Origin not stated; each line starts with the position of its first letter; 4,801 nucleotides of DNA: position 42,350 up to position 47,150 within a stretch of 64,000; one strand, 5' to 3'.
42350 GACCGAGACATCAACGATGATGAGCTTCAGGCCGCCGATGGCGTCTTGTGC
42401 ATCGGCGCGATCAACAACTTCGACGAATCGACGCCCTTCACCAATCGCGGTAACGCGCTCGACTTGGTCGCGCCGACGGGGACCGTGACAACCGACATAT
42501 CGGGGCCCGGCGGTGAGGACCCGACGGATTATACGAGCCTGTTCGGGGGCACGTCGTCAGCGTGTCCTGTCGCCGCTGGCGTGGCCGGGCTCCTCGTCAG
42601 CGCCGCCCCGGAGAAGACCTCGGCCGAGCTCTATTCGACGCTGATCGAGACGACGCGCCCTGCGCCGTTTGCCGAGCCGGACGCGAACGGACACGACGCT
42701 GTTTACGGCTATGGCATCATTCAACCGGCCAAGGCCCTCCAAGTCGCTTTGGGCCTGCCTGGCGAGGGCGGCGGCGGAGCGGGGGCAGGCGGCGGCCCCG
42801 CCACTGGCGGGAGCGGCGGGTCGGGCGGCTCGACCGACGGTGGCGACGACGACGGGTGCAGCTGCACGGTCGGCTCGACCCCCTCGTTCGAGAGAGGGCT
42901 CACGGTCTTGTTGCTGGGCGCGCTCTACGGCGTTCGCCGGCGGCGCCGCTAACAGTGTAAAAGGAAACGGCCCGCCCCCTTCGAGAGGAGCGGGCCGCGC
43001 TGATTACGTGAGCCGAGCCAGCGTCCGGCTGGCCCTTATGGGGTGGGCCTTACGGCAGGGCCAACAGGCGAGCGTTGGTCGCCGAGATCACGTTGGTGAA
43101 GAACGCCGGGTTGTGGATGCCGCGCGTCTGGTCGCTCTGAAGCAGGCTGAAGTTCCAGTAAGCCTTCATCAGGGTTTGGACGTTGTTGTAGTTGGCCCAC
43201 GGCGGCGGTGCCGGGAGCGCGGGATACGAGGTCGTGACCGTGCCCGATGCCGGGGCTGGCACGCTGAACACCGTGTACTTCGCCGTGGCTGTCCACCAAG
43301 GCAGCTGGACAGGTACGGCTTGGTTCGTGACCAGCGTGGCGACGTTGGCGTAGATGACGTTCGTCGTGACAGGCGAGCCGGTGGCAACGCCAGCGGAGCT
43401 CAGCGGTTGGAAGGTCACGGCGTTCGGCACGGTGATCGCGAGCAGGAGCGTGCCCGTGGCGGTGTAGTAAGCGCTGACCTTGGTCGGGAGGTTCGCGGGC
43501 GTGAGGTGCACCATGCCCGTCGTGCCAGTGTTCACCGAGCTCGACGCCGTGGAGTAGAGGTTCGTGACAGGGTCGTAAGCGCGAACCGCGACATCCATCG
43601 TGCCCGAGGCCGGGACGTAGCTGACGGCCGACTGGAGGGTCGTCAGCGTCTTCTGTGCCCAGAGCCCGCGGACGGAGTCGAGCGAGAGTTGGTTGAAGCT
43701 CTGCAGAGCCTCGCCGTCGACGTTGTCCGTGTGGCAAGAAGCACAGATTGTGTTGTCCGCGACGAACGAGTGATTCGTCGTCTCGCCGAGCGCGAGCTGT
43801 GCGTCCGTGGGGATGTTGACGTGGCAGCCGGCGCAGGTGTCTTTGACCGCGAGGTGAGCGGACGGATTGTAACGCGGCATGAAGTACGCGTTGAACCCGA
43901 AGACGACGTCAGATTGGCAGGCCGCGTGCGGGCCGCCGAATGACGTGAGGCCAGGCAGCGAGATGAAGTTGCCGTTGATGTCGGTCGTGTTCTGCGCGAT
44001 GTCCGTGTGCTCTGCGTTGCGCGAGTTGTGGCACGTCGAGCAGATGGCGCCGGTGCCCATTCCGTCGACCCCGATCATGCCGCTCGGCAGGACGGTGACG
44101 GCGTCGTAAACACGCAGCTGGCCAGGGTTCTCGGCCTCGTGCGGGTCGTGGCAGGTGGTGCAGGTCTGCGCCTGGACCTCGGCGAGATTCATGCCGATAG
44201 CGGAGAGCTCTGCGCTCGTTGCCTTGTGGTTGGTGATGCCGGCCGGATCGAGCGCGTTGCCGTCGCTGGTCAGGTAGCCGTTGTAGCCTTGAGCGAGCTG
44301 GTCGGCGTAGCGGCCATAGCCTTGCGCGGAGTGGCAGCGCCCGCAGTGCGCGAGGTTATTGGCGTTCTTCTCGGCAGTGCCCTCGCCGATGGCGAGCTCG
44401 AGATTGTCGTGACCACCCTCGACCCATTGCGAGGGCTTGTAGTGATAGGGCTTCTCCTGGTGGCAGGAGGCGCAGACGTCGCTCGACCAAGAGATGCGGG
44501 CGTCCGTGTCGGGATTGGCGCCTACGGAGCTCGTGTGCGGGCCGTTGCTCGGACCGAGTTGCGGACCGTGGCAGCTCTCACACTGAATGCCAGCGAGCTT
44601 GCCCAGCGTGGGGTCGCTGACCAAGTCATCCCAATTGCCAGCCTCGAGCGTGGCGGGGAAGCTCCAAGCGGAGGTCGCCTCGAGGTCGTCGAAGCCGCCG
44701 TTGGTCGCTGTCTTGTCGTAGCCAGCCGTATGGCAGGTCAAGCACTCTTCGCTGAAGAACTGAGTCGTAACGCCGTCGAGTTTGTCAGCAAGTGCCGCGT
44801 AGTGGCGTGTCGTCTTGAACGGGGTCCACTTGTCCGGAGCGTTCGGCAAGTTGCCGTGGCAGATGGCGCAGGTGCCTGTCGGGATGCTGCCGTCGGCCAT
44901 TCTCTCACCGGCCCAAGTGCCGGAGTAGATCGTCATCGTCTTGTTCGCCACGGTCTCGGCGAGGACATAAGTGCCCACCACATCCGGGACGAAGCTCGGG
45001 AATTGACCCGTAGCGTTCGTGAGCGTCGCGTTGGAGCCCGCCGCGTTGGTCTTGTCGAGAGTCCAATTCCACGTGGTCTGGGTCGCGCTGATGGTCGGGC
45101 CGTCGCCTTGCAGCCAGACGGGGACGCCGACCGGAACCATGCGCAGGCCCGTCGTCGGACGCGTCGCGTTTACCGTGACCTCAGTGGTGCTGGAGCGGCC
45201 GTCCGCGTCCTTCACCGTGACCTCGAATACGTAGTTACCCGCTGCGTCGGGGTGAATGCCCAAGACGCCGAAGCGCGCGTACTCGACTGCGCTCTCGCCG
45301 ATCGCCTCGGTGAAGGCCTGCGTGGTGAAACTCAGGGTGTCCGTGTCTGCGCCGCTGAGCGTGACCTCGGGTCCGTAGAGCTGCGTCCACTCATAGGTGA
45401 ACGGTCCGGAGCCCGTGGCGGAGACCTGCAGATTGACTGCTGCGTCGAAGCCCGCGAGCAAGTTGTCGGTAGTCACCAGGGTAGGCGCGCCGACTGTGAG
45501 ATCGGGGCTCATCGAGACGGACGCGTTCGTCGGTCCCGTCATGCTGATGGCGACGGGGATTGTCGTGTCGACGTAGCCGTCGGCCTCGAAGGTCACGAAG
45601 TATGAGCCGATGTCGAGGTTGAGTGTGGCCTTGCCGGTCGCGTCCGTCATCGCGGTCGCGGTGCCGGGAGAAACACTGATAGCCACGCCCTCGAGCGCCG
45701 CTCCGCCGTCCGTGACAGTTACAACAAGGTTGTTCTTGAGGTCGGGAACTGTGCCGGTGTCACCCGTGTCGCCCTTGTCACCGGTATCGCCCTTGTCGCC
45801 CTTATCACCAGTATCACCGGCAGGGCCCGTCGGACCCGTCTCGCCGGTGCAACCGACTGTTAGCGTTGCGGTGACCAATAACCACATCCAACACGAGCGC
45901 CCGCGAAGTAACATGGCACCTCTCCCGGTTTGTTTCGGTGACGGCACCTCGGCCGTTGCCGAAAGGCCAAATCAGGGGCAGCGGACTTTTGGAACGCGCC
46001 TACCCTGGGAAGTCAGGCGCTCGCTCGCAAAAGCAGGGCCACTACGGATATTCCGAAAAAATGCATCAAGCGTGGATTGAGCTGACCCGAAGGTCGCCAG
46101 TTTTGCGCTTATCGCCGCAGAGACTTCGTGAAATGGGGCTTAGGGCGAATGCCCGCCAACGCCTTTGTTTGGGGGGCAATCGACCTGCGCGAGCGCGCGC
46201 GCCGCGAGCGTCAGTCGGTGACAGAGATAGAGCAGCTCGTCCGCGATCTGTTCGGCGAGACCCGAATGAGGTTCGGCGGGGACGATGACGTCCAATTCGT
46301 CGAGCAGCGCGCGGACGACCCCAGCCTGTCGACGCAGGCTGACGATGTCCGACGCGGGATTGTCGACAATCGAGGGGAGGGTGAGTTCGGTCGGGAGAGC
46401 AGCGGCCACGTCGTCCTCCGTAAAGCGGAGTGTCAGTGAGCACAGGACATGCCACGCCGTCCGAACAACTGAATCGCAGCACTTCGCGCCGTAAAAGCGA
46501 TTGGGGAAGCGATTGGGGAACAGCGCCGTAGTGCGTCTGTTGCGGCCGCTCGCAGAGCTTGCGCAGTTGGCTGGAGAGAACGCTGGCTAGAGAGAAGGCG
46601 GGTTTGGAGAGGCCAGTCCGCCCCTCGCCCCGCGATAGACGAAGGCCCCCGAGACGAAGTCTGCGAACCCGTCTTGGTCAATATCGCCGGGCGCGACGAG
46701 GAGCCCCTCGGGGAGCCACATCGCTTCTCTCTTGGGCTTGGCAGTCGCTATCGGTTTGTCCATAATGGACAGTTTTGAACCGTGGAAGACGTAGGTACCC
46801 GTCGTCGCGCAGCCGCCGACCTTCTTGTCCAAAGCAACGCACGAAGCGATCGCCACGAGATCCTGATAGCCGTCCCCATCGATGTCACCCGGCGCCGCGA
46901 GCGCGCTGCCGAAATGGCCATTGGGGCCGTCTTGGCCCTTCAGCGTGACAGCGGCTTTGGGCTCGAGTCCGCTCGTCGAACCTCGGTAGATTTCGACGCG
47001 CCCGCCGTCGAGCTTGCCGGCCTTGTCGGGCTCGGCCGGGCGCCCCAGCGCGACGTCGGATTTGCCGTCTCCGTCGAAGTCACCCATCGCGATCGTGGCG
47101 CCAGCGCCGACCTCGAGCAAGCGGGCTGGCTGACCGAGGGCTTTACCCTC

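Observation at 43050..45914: Nine-heme c-type cytochrome lipoprotein carrying a collagen-like (G-X-Y)10 stalk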

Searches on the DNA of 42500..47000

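Call 59: search_rna_families(source=window, start=42500, end=47000, threshold=gathering)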
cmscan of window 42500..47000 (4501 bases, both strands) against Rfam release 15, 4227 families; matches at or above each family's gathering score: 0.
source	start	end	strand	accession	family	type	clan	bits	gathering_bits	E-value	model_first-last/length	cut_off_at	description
